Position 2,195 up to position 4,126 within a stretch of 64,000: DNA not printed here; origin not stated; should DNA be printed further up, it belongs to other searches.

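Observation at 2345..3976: Nucleotidyltransferase-like + thymidylate-kinase-like fusion protein embedded in a polysaccharide export locus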

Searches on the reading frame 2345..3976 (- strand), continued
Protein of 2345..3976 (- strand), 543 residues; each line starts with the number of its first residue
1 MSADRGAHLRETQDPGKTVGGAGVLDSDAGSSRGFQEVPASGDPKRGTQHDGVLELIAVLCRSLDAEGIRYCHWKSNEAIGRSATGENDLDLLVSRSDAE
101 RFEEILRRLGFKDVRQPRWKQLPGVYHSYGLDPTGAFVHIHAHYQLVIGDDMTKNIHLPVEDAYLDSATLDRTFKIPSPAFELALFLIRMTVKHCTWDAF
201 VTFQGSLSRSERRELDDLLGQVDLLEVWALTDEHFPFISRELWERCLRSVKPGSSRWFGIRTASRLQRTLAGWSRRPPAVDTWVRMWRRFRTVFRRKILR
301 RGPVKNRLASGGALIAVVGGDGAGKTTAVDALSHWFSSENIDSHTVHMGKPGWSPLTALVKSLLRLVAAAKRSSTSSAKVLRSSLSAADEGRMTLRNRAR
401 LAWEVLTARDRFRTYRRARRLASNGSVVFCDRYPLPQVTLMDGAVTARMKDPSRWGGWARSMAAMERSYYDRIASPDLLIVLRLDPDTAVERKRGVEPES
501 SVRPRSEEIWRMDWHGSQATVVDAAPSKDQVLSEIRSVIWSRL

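Call 51: search_protein_families(library=pfam, proteins=[P0138, P0216, P0237, P0245, P0258, P0261, P0198, P0264, P0259, P0268], max_evalue=0.001)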
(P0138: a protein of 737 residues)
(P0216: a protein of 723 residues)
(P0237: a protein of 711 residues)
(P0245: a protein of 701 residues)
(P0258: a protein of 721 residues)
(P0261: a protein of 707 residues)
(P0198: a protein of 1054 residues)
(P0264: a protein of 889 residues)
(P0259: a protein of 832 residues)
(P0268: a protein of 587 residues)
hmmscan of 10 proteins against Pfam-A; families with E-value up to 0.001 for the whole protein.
P0138 (737 aa): 17 families
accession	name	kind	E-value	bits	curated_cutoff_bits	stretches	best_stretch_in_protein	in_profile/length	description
PF13671.12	AAA_33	-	1.1e-09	39.2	27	1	514-546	2-33/143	AAA domain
PF13238.12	AAA_18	-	4e-08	34.2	29.4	0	515-535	2-22/128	AAA domain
PF13191.12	AAA_16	-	1.1e-07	32.9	32.6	0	502-534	15-47/167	AAA ATPase domain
PF00005.33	ABC_tran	-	2e-07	32.1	25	0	274-304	8-38/137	ABC transporter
PF05729.18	NACHT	-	2.2e-07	31.3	26.7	0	513-563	2-45/167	NACHT domain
PF13401.12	AAA_22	-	6.9e-07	30.1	27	0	277-306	5-37/130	AAA domain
PF02223.23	Thymidylate_kin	-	7.5e-06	26.2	27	0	284-316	3-33/185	Thymidylate kinase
PF00931.28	NB-ARC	-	1.2e-05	25.2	23.5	0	499-534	9-41/248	NB-ARC domain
PF13521.12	AAA_28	-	1.5e-05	25.7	27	0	280-299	2-21/164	AAA domain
PF20720.3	nSTAND3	-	4.9e-05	23.5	27.2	0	271-303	11-43/155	Novel STAND NTPase 3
PF02367.23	TsaE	-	9.7e-05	22.8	26.6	0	271-302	15-46/128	Threonylcarbamoyl adenosine biosynthesis protein TsaE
PF13555.12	AAA_29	-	9.8e-05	22.5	27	0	277-303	23-48/61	P-loop containing region of AAA domain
PF13604.12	AAA_30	-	0.00054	20.2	27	0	274-323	14-62/191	AAA domain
PF13245.12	AAA_19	-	0.00056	20.5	25.1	0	271-303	5-37/134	AAA domain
PF25199.1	nSTAND_NTPase5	-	0.00059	20.1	34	0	494-527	25-57/145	Novel STAND NTPase 5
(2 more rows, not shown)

P0216 (723 aa): 6 families
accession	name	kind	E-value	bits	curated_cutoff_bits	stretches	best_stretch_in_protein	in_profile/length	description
PF02223.23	Thymidylate_kin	-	1.7e-08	34.8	27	1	289-487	3-185/185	Thymidylate kinase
PF13521.12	AAA_28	-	2.7e-08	34.7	27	1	285-402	2-97/164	AAA domain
PF13238.12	AAA_18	-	5.9e-06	27.2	29.4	0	503-527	2-28/128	AAA domain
PF13401.12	AAA_22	-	2.4e-05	25.1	27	0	281-323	4-45/130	AAA domain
PF00005.33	ABC_tran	-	0.00031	21.8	25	0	282-300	11-29/137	ABC transporter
PF13671.12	AAA_33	-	0.00077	20.2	27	0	504-520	4-20/143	AAA domain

P0237 (711 aa): 10 families
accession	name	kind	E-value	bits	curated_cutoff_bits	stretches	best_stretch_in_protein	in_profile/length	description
PF13238.12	AAA_18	-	1.8e-09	38.6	29.4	1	493-645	4-118/128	AAA domain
PF02223.23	Thymidylate_kin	-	3.9e-08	33.6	27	0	616-672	112-167/185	Thymidylate kinase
PF13401.12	AAA_22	-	7.2e-07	30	27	0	276-328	4-59/130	AAA domain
PF00005.33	ABC_tran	-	3.7e-06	28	25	0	276-298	10-32/137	ABC transporter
PF13207.12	AAA_17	-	6.6e-06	26.9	27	0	493-513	1-20/136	AAA domain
PF13671.12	AAA_33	-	4.3e-05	24.3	27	0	491-506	3-18/143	AAA domain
PF01712.25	dNK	-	4.3e-05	23.8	27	0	607-685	112-182/203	Deoxynucleoside kinase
PF13521.12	AAA_28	-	0.00013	22.6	27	0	280-302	2-24/164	AAA domain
PF20720.3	nSTAND3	-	0.00043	20.4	27.2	0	483-513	13-43/155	Novel STAND NTPase 3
PF00931.28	NB-ARC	-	0.00054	19.7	23.5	0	482-510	11-41/248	NB-ARC domain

P0245 (701 aa): 10 families
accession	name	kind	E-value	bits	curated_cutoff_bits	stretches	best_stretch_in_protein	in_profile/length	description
PF13521.12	AAA_28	-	7.4e-13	49.5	27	0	495-605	4-103/164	AAA domain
PF13238.12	AAA_18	-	1.2e-08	35.9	29.4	1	493-646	1-118/128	AAA domain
PF13401.12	AAA_22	-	3.2e-07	31.2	27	0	274-332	6-64/130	AAA domain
PF13191.12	AAA_16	-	2.6e-06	28.5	32.6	0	271-376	22-141/167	AAA ATPase domain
PF00005.33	ABC_tran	-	9.4e-06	26.7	25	0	273-294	11-32/137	ABC transporter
PF01712.25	dNK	-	9.7e-06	25.9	27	0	495-643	3-147/203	Deoxynucleoside kinase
PF02223.23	Thymidylate_kin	-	0.00011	22.4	27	0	280-301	3-24/185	Thymidylate kinase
PF20720.3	nSTAND3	-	0.00018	21.7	27.2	0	269-297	13-41/155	Novel STAND NTPase 3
PF13671.12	AAA_33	-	0.00048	20.9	27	0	493-508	2-17/143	AAA domain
PF13207.12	AAA_17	-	0.00072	20.3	27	0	496-514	1-19/136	AAA domain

P0258 (721 aa): 7 families
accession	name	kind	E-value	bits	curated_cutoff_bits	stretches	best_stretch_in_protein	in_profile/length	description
PF02223.23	Thymidylate_kin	-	2.4e-07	31.1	27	1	302-500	3-184/185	Thymidylate kinase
PF13521.12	AAA_28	-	4.8e-07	30.6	27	0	298-407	2-91/164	AAA domain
PF13238.12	AAA_18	-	9.6e-06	26.5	29.4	0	517-536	2-21/128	AAA domain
PF13671.12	AAA_33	-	2.1e-05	25.3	27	0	518-536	4-22/143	AAA domain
PF13191.12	AAA_16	-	2.9e-05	25.1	32.6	0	516-554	27-63/167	AAA ATPase domain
PF00005.33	ABC_tran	-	6e-05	24.1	25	0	516-539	14-37/137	ABC transporter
PF13401.12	AAA_22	-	8.5e-05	23.3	27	0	297-343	7-56/130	AAA domain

P0261 (707 aa): 2 families
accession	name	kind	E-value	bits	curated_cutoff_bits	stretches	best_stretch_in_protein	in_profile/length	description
PF02223.23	Thymidylate_kin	-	2.2e-05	24.7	27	0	601-679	99-172/185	Thymidylate kinase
PF01712.25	dNK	-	0.00027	21.2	27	0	494-698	5-196/203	Deoxynucleoside kinase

P0198 (1054 aa): 5 families
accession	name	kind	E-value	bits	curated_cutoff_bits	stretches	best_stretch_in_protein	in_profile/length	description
PF13440.11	Polysacc_synt_3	-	2.7e-76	257.1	23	1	49-339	1-291/293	Polysaccharide biosynthesis protein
PF01943.22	Polysacc_synt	-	2.8e-31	109.4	28.2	1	26-292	2-274/274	Polysaccharide biosynthesis protein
PF13521.12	AAA_28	-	3.4e-06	27.8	27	1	820-851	2-33/164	AAA domain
PF01554.23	MatE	-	4e-05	23.8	24.9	1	235-384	5-156/161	MatE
PF02223.23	Thymidylate_kin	-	0.00037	20.7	27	0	824-842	3-21/185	Thymidylate kinase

P0264 (889 aa): 8 families
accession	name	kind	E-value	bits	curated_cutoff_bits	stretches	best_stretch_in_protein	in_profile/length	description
PF02223.23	Thymidylate_kin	-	3.5e-08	33.8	27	0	285-305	3-23/185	Thymidylate kinase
PF03193.22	RsgA_GTPase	-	3.5e-07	30.7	30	0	234-306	63-134/174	RsgA GTPase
PF13401.12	AAA_22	-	4.6e-07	30.7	27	0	278-317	5-45/130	AAA domain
PF00005.33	ABC_tran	-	2.4e-06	28.6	25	0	278-301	11-34/137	ABC transporter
PF13521.12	AAA_28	-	0.00012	22.8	27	0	281-309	2-30/164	AAA domain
PF00025.27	Arf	-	0.00034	20.6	22.3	0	653-679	6-32/174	ADP-ribosylation factor family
PF13555.12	AAA_29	-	0.00068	19.8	27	0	661-678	23-39/61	P-loop containing region of AAA domain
PF13671.12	AAA_33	-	0.00077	20.2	27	0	280-299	1-20/143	AAA domain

P0259 (832 aa): 8 families
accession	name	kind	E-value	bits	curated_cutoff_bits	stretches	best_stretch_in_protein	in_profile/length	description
PF13191.12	AAA_16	-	2.1e-07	32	32.6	1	601-708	10-140/167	AAA ATPase domain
PF13238.12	AAA_18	-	2.4e-06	28.4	29.4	0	619-771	2-116/128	AAA domain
PF13401.12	AAA_22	-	3.4e-06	27.8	27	0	380-410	6-39/130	AAA domain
PF14907.12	NTP_transf_5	-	7.6e-06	26.1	31.2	1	156-305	94-240/249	Uncharacterised nucleotidyltransferase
PF13671.12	AAA_33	-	1.7e-05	25.6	27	0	617-787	1-140/143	AAA domain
PF02223.23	Thymidylate_kin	-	3.8e-05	23.9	27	0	386-408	3-25/185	Thymidylate kinase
PF06414.18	Zeta_toxin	-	0.0007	19.5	22.3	0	610-637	11-38/199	Zeta toxin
PF13521.12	AAA_28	-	0.00073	20.2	27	0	382-401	2-21/164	AAA domain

P0268 (587 aa): 2 families
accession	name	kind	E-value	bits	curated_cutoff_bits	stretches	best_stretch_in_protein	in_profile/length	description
PF02397.22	Bac_transf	-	7.5e-05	22.8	27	1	10-79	123-177/179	Bacterial sugar transferase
PF14907.12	NTP_transf_5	-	0.00014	22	31.2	1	117-257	60-196/249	Uncharacterised nucleotidyltransferase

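Call 64: list_cluster_members(proteins=[P0198, P0138, P0245])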
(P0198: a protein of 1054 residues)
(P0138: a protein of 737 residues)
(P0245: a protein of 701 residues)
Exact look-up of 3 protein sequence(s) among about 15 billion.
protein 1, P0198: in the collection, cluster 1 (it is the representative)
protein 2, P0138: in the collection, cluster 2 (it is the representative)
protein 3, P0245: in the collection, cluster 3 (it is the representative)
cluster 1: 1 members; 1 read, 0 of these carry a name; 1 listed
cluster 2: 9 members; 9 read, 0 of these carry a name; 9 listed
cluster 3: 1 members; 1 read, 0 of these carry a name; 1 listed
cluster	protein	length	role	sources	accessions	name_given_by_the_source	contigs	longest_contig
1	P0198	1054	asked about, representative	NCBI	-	-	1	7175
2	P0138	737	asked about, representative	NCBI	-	-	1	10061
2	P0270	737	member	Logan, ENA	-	-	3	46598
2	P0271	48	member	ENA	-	-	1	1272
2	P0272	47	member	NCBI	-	-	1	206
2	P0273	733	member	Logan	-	-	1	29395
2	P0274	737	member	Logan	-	-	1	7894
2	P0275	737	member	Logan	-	-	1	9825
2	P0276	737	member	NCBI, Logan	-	-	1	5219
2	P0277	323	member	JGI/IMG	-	-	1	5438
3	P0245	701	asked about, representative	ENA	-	-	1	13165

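Call 71: search_protein_families(library=pfam, proteins=[L048:10245-11720:+, L048:8834-10249:+, L029:6974-8791:+], max_evalue=0.01)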
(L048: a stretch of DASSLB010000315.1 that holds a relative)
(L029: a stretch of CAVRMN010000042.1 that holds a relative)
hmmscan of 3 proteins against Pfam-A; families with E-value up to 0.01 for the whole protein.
L048:10245-11720:+ (492 aa): 2 families
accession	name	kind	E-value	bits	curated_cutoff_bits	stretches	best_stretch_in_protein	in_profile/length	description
PF14907.12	NTP_transf_5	-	0.00015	21.9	31.2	1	38-147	94-196/249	Uncharacterised nucleotidyltransferase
PF13671.12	AAA_33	-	0.005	17.6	27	0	400-459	76-136/143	AAA domain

L048:8834-10249:+ (472 aa): 3 families
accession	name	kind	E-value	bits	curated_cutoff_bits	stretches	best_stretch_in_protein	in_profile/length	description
PF13671.12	AAA_33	-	6.1e-05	23.8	27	1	220-410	2-137/143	AAA domain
PF13238.12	AAA_18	-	0.0018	19.1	29.4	0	221-254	2-38/128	AAA domain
PF13401.12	AAA_22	-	0.0062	17.3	27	0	219-251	7-33/130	AAA domain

L029:6974-8791:+ (606 aa): 0 families

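Call 76: search_solved_structures(query=L003:11562-12248:+, max_evalue=1)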
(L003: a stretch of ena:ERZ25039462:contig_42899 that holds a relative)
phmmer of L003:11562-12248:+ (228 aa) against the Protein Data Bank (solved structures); distinct sequences matched with E-value up to 1: 7.
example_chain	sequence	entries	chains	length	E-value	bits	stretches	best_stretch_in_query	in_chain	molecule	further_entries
9nl5_E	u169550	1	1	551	0.026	17.3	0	6-34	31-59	EttA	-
9nlb_E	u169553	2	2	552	0.026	17.3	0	6-34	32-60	Energy-dependent translational throttle protein EttA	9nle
4fin_A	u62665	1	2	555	0.026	17.3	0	6-34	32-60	EttA (YjjK) ABCF family protein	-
3j5s_D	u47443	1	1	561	0.027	17.2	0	6-34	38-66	Energy-dependent translational throttle A (EttA)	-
1z47_A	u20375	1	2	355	0.27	13.9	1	6-59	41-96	putative ABC-transporter ATP-binding protein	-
5jxt_B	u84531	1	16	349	0.47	13.2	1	105-190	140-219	Chromatin-remodeling complex ATPase-like protein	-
8inp_A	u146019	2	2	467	0.56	12.9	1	84-143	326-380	Bc7OUGT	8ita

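Call 77: search_protein_families(library=ncbifam, proteins=[L003:11562-12248:+, L004:14226-14894:+, L024:20347-21162:-], max_evalue=0.01)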
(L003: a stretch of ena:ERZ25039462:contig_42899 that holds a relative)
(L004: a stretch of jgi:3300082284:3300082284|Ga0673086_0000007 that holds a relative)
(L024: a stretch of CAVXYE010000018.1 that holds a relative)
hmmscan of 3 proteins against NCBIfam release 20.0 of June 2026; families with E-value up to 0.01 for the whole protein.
L003:11562-12248:+ (228 aa): 9 families
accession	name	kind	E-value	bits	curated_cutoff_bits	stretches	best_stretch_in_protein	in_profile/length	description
NF004861.0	PRK06217.1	equivalog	1.6e-05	24.4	203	0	128-165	71-112/183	hypothetical protein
NF040667.1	hom_kin_desulfo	exception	0.00021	21.2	197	0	8-29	2-23/163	homoserine kinase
TIGR02173.1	cyt_kin_arch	equivalog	0.00042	20.3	102.1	0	128-189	79-144/169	(d)CMP kinase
NF006085.0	PRK08233.1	equivalog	0.0005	20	198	0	136-189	99-152/184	hypothetical protein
NF010552.0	PRK13946.1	equivalog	0.00052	19.7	186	0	139-185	118-165/198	shikimate kinase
TIGR00955.1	3a01204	subfamily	0.0022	16.7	736.35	1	6-31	51-76/617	pigment precursor permease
TIGR00041.1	DTMP_kinase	equivalog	0.0041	16.8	83.25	0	138-186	130-174/196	dTMP kinase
NF001381.0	PRK00279.1-3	equivalog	0.0043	16.8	187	0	130-189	100-155/188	adenylate kinase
NF010068.0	PRK13548.1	equivalog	0.0088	15.2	261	0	4-28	29-53/261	heme ABC transporter ATP-binding protein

L004:14226-14894:+ (222 aa): 10 families
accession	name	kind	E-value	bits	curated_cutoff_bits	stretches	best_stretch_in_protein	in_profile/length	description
TIGR02322.1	phosphon_PhnN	equivalog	0.00051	19.8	156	0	1-21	3-23/179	phosphonate metabolism protein/1,5-bisphosphokinase (PRPP-forming) PhnN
NF010068.0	PRK13548.1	equivalog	0.0024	17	261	1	1-26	33-58/261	heme ABC transporter ATP-binding protein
TIGR00955.1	3a01204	subfamily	0.0039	15.8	736.35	1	1-24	53-76/617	pigment precursor permease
NF006746.0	PRK09270.1-5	subfamily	0.0048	15.9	250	0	1-22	23-44/210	nucleoside/nucleotide kinase family protein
TIGR01313.1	therm_gnt_kin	subfamily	0.0049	16.6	113.75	0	4-23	3-22/164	gluconokinase, GntK/IdnK-type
NF002700.0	PRK02496.1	equivalog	0.0062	16.2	262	0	131-154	107-130/184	adenylate kinase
NF001381.0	PRK00279.1-3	equivalog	0.0072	16.1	187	0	131-154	106-129/188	adenylate kinase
TIGR00041.1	DTMP_kinase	equivalog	0.0088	15.8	83.25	0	133-181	130-174/196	dTMP kinase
NF004861.0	PRK06217.1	equivalog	0.0099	15.3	203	0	2-24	4-26/183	hypothetical protein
TIGR01351.1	adk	subfamily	0.01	15.5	168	0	131-152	106-127/212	adenylate kinase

L024:20347-21162:- (272 aa): 1 family
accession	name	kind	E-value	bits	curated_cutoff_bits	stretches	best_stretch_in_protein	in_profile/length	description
TIGR00041.1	DTMP_kinase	equivalog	0.0016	18.2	83.25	0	181-251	118-195/196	dTMP kinase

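Call 78: search_protein_families(library=pfam, proteins=[L061:10001-11521:+, L061:7076-8461:-, L061:12253-13716:+, L061:14448-16349:-, L061:16558-19296:-, L061:3497-6022:+, L061:19447-21453:-, L061:961-2544:+], max_evalue=0.001)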
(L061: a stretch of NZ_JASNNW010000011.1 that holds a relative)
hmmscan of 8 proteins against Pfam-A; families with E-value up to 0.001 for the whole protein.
L061:10001-11521:+ (507 aa): 2 families
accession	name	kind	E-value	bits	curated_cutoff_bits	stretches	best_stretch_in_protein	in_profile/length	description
PF13521.12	AAA_28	-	0.00026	21.7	27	0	286-306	2-22/164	AAA domain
PF00005.33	ABC_tran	-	0.00052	21.1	25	1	282-307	10-35/137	ABC transporter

L061:7076-8461:- (462 aa): 0 families

L061:12253-13716:+ (488 aa): 0 families

L061:14448-16349:- (634 aa): 2 families
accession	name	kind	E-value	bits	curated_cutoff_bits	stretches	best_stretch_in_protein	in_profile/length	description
PF22352.2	K319L-like_PKD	-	2.9e-09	37.2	27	1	366-447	1-84/84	K319L-like, PKD domain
PF18911.6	PKD_4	-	0.00035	21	27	1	359-447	1-85/85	PKD domain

L061:16558-19296:- (913 aa): 4 families
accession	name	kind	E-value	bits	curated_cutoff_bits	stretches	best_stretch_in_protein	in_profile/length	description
PF22352.2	K319L-like_PKD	-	3.2e-21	75.5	27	2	361-442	1-84/84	K319L-like, PKD domain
PF18911.6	PKD_4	-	4e-10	40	27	2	354-442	1-85/85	PKD domain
PF00801.26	PKD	-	0.00017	22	23.5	0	361-442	6-80/80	PKD domain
PF18981.6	InlK_D3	-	0.00039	20.9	25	0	412-442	43-73/75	Internalin K domain (D3/D4)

L061:3497-6022:+ (842 aa): 0 families

L061:19447-21453:- (669 aa): 0 families

L061:961-2544:+ (528 aa): 0 families

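Call 79: search_dna_similar(query=window:2345-3976:-, collection=plasmids, mode=protein, max_evalue=0.00001, max_rows=15)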
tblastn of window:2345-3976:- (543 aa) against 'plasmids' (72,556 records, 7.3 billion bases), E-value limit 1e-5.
Records with a match: 1; places in all: 1; records where one place covers at least 80% of the query: 1.
Best place of each record, by identity: <60% 1.
By first word of the organism name: Chelatococcus 1.
By predicted mobility (MOB-suite, as given by PLSDB): non-mobilizable 1.
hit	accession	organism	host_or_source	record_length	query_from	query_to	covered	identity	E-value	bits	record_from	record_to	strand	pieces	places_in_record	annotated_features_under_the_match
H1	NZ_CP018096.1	Chelatococcus daeguensis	sigle cell,power plant biotrickling ...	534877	44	543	92%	27.7%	7e-17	92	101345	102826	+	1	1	hypothetical protein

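Call 80: get_annotated_region(hit=H1, flank=14000)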
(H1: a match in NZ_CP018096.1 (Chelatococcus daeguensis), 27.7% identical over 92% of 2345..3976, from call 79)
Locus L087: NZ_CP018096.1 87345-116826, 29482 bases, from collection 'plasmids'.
description: Chelatococcus daeguensis strain TAD1 plasmid pTAD1, complete sequence
organism: Chelatococcus daeguensis (NCBI taxid 444444)
taxonomy: Bacteria; Pseudomonadota; Alphaproteobacteria; Hyphomicrobiales; Chelatococcaceae; Chelatococcus; Chelatococcus daeguensis
host: -; source: sigle cell,power plant biotrickling filter; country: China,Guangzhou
typing (MOB-suite, as given by PLSDB): non-mobilizable
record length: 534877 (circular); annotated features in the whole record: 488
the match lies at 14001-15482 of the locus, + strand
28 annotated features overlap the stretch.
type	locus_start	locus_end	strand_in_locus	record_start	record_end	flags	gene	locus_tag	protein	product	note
CDS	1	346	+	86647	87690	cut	-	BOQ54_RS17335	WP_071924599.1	LacI family DNA-binding transcriptional regulator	-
CDS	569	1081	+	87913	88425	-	-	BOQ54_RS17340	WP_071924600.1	Hsp20/alpha crystallin family protein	-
CDS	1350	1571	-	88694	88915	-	-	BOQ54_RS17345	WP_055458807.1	hypothetical protein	-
CDS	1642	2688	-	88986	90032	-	-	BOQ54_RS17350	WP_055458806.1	SDR family NAD(P)-dependent oxidoreductase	-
CDS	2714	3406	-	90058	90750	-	-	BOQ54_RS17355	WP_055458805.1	sugar transferase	GO:0006486 - protein glycosylation [Evidence IEA]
CDS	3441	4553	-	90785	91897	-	-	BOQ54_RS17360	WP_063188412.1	DegT/DnrJ/EryC1/StrS aminotransferase family protein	-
CDS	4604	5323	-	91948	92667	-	-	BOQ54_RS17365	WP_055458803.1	sugar phosphate nucleotidyltransferase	GO:0009058 - biosynthetic process [Evidence IEA]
CDS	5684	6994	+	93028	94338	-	-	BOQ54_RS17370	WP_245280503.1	hypothetical protein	-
CDS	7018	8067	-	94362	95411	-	-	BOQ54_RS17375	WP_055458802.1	FemAB family XrtA/PEP-CTERM system-associated protein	-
CDS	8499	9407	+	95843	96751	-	-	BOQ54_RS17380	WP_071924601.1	XrtA system polysaccharide deacetylase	-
CDS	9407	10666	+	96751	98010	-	-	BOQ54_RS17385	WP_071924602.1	glycosyltransferase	-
CDS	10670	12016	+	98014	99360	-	-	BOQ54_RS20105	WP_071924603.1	O-antigen ligase family protein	-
CDS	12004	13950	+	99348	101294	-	-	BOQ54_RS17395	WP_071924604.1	tyrosine-protein kinase domain-containing protein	GO:0009103 - lipopolysaccharide biosynthetic process [Evidence IEA]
CDS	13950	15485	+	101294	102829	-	-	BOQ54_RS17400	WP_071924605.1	hypothetical protein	-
CDS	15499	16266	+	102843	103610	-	-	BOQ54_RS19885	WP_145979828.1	AAA family ATPase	-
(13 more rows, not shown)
